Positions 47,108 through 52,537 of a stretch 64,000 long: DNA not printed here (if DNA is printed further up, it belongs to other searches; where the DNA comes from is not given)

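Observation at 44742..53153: AT-rich 8.4-kb island encoding an orphan minor-pilin / giant PilY1-like module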

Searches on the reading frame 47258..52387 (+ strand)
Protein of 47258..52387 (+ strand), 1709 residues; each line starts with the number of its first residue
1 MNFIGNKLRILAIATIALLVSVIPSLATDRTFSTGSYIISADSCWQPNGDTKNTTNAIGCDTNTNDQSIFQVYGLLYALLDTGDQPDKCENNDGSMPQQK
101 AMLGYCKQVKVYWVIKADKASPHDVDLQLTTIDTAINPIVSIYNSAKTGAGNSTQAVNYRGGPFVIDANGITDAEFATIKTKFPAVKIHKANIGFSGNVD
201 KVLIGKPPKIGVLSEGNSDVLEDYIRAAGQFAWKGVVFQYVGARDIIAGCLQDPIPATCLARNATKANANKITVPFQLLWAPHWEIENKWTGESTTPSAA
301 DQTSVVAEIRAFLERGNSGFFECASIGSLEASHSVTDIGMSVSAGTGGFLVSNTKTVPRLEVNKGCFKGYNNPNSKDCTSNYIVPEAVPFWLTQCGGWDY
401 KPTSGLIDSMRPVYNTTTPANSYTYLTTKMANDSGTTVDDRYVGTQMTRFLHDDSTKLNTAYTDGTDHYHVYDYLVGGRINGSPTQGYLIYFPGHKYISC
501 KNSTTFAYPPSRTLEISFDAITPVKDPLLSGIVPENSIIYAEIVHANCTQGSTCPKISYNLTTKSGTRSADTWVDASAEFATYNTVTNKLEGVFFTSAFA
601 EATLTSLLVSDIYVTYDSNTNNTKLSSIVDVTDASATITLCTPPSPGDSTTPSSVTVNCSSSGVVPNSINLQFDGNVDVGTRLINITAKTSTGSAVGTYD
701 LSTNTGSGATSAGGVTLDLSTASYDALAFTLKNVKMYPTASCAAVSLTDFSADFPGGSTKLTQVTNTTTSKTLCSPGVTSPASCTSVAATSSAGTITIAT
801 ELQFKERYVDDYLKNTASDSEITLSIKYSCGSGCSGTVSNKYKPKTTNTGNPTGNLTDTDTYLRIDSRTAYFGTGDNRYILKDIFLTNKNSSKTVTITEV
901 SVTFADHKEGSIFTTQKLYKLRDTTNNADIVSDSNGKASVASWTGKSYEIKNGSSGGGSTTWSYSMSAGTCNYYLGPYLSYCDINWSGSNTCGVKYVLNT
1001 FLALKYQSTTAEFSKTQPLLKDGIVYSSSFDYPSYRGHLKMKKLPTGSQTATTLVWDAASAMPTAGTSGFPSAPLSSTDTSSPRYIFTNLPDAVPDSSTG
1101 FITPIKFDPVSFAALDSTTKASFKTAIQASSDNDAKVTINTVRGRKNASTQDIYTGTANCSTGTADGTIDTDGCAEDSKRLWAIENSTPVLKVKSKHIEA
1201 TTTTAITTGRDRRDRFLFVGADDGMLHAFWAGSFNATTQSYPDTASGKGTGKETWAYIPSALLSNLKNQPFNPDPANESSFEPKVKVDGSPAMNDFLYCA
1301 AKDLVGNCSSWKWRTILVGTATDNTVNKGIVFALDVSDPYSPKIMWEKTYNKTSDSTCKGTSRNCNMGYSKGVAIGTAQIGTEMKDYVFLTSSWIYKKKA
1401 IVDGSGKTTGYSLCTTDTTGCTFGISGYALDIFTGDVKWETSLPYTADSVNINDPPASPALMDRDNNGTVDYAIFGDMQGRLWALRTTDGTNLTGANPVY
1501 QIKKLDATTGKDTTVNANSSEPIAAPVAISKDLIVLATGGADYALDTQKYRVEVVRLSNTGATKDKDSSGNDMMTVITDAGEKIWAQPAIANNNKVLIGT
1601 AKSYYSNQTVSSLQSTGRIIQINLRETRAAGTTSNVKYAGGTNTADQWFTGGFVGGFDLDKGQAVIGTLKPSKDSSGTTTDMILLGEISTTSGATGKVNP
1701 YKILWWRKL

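Call 5: search_protein_families(library=pfam, proteins=[window:47258-52387:+], max_evalue=0.1)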
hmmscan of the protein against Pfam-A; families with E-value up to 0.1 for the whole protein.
window:47258-52387:+ (1709 aa): 1 family
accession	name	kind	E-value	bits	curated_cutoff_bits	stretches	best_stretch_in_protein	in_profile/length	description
PF05567.17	T4P_PilY1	-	5.6e-09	35.8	28.1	1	1208-1487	36-282/411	PilY1 beta-propeller domain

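Call 6: search_protein_families(library=ncbifam, proteins=[window:47258-52387:+], max_evalue=0.1)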
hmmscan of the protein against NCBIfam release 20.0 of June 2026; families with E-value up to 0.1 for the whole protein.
window:47258-52387:+ (1709 aa): 0 families

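Call 15: find_encoding_contigs(protein=window:47258-52387:+, flank=10000, max_places=6)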
Protein window:47258-52387:+ (1709 aa): 2 contigs read that carry it; 1 place shown.
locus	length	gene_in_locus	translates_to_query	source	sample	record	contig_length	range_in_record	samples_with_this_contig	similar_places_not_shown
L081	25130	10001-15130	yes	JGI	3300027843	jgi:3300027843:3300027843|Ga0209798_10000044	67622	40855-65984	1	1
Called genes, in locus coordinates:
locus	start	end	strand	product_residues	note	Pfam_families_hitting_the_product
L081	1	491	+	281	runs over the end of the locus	PF02649:GCHY-1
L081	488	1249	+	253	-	PF01048:PNP_UDP_1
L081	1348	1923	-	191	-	PF00691:OmpA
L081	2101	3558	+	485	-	PF00919:UPF0004, PF04055:Radical_SAM, PF18693:TRAM_2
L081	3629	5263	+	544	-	PF11845:Tll0287-like, PF02518:HATPase_c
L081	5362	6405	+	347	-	PF00022:Actin, PF06723:MreB_Mbl, PF11104:PilM_2 (faint), PF00012:HSP70, PF14450:FtsA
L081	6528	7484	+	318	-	PF00535:Glycos_transf_2, PF13641:Glyco_tranf_2_3 (weak)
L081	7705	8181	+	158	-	PF07963:N_methyl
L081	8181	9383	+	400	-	PF16074:PilW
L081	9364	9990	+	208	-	PF14341:PilX_N (weak)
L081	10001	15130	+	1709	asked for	PF05567:T4P_PilY1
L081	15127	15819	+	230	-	PF07963:N_methyl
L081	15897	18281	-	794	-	PF00488:MutS_V, PF20297:MSSS, PF01713:Smr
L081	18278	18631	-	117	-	PF00472:RF-1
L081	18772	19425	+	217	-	PF01553:Acyltransferase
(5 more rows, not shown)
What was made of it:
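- The window is a metagenome contig (call 15), and the composition changes abruptly.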

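Call 16: find_homologous_proteins(query=window:47258-52387:+)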
Query window:47258-52387:+ (1709 aa): 57 proteins with E <= 0.001 among 8000 candidates.
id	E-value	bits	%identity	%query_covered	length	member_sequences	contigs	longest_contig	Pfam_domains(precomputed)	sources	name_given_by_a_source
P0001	0.0e+0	3870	100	100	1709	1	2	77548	PF05567.18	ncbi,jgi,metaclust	metaclust:\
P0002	0.0e+0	1991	55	99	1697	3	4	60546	PF05567.18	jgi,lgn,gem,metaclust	metaclust:\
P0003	0.0e+0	1987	55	100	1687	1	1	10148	-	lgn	-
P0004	0.0e+0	1981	55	99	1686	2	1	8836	-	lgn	-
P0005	0.0e+0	1965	55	100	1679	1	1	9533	-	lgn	-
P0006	0.0e+0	1960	55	100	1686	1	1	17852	-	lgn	-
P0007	0.0e+0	1925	54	100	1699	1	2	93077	PF05567.18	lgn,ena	-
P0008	0.0e+0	1824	52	99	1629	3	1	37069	PF05567.18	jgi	-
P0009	0.0e+0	1816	52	99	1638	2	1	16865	PF05567.18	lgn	-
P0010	0.0e+0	1811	52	100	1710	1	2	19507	-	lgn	-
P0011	0.0e+0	1781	52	99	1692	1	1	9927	PF05567.18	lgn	-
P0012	0.0e+0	1706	50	100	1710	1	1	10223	-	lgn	-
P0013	0.0e+0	1672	51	99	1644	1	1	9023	PF05567.18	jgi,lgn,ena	-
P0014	0.0e+0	1667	51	100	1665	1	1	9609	-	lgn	-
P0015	0.0e+0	1587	48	99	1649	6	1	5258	PF05567.18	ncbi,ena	-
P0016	0.0e+0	1549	48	98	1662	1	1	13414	PF05567.18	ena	-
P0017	0.0e+0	1519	43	62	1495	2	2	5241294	PF05567.18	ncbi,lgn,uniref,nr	ncbi:PilC/PilY family type IV pilus protein [Geomonas paludis]|uniref:PilC/PilY family type IV pilus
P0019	0.0e+0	1366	45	99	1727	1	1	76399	-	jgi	jgi:hypothetical protein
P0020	0.0e+0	1348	52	44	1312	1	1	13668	PF13360.14,PF05567.18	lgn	-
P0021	0.0e+0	1334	51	43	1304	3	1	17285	PF05567.18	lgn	-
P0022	0.0e+0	1289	50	44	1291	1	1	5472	PF05567.18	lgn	-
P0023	0.0e+0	1283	42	99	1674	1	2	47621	PF05567.18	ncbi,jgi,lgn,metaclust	jgi:hypothetical protein|metaclust:\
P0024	0.0e+0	1280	42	99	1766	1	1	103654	-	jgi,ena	-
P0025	0.0e+0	1266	41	100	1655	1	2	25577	PF05567.18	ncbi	-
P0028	0.0e+0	1254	41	100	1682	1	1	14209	PF05567.18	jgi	-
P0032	1.1e-212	727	35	99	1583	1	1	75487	-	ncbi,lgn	ncbi:MAG: hypothetical protein OHK006_09520 [Thermodesulfovibrionales bacterium]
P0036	3.9e-194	666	34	100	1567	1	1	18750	PF05567.18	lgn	-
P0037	6.8e-190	652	36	44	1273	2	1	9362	PF05567.18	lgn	-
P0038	7.8e-189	648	36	43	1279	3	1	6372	PF05567.18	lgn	-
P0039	2.1e-186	640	36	44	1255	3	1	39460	PF05567.18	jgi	jgi:hypothetical protein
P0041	3.0e-182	627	36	43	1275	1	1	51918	PF05567.18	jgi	jgi:hypothetical protein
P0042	2.5e-180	620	36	43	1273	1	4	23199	PF05567.18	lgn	-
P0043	2.0e-178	614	35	44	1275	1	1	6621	PF05567.18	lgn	-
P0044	5.1e-178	613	35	49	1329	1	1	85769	PF13360.14,PF05567.18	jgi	jgi:hypothetical protein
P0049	1.6e-163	565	32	100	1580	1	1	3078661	-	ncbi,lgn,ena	-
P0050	5.2e-156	540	35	41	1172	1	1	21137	PF05567.18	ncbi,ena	-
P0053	1.5e-151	525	36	38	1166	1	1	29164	PF05567.18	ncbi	-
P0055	2.7e-139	484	35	38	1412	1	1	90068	PF05567.18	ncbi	-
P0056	1.5e-134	468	33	38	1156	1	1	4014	PF01011.29,PF05567.18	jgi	-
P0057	6.0e-19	85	22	39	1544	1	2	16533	PF05567.18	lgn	-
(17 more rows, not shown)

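Call 17: find_encoding_contigs(protein=P0002, flank=10000, max_places=2)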
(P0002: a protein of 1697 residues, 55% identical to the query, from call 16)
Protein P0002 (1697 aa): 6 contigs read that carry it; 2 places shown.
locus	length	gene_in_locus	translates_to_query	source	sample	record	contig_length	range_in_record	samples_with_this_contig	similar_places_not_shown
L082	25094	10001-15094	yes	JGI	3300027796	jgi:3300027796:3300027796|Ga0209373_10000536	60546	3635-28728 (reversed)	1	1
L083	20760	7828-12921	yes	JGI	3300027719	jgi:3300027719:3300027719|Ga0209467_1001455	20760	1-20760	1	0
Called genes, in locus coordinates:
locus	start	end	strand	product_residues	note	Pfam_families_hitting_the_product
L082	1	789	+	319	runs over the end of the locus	PF02603:Hpr_kinase_N, PF07475:Hpr_kinase_C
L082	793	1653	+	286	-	PF03668:RapZ-like_N, PF22740:PapZ_C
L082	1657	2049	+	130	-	PF03610:EIIA-man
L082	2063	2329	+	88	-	PF00381:PTS-HPr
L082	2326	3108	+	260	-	PF06750:A24_N_bact, PF01478:Peptidase_A24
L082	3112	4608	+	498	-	PF00672:HAMP, PF00512:HisKA, PF02518:HATPase_c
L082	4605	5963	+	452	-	PF00072:Response_reg, PF00158:Sigma54_activat, PF14532:Sigma54_activ_2, PF25601:AAA_lid_14, PF02954:HTH_8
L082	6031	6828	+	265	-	PF10411:DsbC_N (faint), PF13098:Thioredoxin_2, PF13462:Thioredoxin_4 (faint)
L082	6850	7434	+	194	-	PF05685:Uma2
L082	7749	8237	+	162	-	PF07963:N_methyl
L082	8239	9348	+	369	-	-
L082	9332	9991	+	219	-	-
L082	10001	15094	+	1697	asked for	PF05567:T4P_PilY1 (faint)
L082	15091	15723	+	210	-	PF07963:N_methyl (weak)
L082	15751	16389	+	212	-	PF13555:AAA_29 (weak), PF00005:ABC_tran, PF13304:AAA_21 (faint)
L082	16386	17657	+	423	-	PF12704:MacB_PCD, PF02687:FtsX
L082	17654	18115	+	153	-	PF11736:DUF3299 (weak)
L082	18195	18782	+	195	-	PF05685:Uma2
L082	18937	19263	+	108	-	PF06825:HSBP1 (faint)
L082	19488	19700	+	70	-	PF07963:N_methyl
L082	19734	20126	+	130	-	-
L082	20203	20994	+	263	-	-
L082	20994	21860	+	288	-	-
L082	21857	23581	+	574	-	-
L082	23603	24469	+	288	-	PF00005:ABC_tran, PF13304:AAA_21 (faint)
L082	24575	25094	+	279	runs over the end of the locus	PF01040:UbiA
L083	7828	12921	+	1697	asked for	PF05567:T4P_PilY1 (faint)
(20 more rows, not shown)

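Call 18: find_encoding_contigs(protein=P0007, flank=10000, max_places=2)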
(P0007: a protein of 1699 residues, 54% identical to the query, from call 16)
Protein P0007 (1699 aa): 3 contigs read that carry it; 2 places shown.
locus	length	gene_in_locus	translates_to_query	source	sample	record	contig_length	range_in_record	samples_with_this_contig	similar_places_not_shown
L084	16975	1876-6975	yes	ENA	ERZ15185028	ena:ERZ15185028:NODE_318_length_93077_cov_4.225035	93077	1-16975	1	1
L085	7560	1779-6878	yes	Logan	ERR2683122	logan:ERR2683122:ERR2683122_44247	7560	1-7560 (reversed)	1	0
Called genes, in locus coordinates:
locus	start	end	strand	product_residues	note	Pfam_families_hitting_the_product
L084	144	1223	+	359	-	PF16074:PilW (faint)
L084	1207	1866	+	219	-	-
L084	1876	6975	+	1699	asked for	PF05567:T4P_PilY1 (faint)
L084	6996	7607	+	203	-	-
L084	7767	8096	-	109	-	PF01503:PRA-PH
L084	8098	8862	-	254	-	PF00977:His_biosynth, PF01207:Dus (faint), PF02581:TMP-TENI (faint), PF03060:NMO (faint), PF01180:DHO_dh (faint)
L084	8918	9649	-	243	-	PF00977:His_biosynth, PF01207:Dus (faint)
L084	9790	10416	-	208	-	PF00117:GATase, PF01174:SNO (faint)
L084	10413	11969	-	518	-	PF00672:HAMP (weak), PF00015:MCPsignal, PF01814:Hemerythrin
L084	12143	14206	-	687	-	PF02092:tRNA_synt_2f, PF05746:DALR_1 (weak)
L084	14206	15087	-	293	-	PF02091:tRNA-synt_2e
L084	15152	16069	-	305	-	PF00291:PALP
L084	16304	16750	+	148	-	PF01957:NfeD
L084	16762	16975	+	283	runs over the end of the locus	PF01145:Band_7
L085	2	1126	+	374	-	?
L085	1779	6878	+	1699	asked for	PF05567:T4P_PilY1 (faint)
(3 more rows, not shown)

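Call 19: find_encoding_contigs(protein=P0017, flank=10000, max_places=2)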
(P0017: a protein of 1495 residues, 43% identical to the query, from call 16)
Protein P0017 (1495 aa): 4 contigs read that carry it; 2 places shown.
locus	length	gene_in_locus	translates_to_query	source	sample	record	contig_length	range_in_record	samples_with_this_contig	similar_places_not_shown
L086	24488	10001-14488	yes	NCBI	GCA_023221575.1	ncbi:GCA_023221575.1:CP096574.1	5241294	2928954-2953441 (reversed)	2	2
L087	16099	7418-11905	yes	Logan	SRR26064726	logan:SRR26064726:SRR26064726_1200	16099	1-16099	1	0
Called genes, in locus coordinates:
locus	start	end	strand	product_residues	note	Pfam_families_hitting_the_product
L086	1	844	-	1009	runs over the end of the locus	PF07676:PD40 (faint), PF26549:Tricorn_N, PF26550:Tricorn_2nd (weak), PF01103:Omp85 (weak)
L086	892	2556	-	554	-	PF13600:DUF4140, PF13598:DUF4139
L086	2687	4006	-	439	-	PF21751:DACNV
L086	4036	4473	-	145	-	PF00903:Glyoxalase, PF13468:Glyoxalase_3, PF13669:Glyoxalase_4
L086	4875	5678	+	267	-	-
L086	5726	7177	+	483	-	PF00939:Na_sulph_symp, PF03600:CitMHS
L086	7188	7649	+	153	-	PF02082:Rrf2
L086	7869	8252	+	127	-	-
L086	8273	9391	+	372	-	-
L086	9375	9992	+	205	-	-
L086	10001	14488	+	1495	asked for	PF05567:T4P_PilY1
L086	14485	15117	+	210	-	-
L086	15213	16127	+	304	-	PF00294:PfkB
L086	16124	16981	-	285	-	PF00892:EamA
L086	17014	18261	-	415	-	PF00083:Sugar_tr, PF07690:MFS_1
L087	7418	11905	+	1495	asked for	PF05567:T4P_PilY1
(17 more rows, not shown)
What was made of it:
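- Closest known: Multiple minor-pilin/PilY1 sets of cultured Geobacter species. Same: Geomonas paludis carries a member of this very cassette family, annotated 'PilC/PilY family type IV pilus protein' (calls 16, 19).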
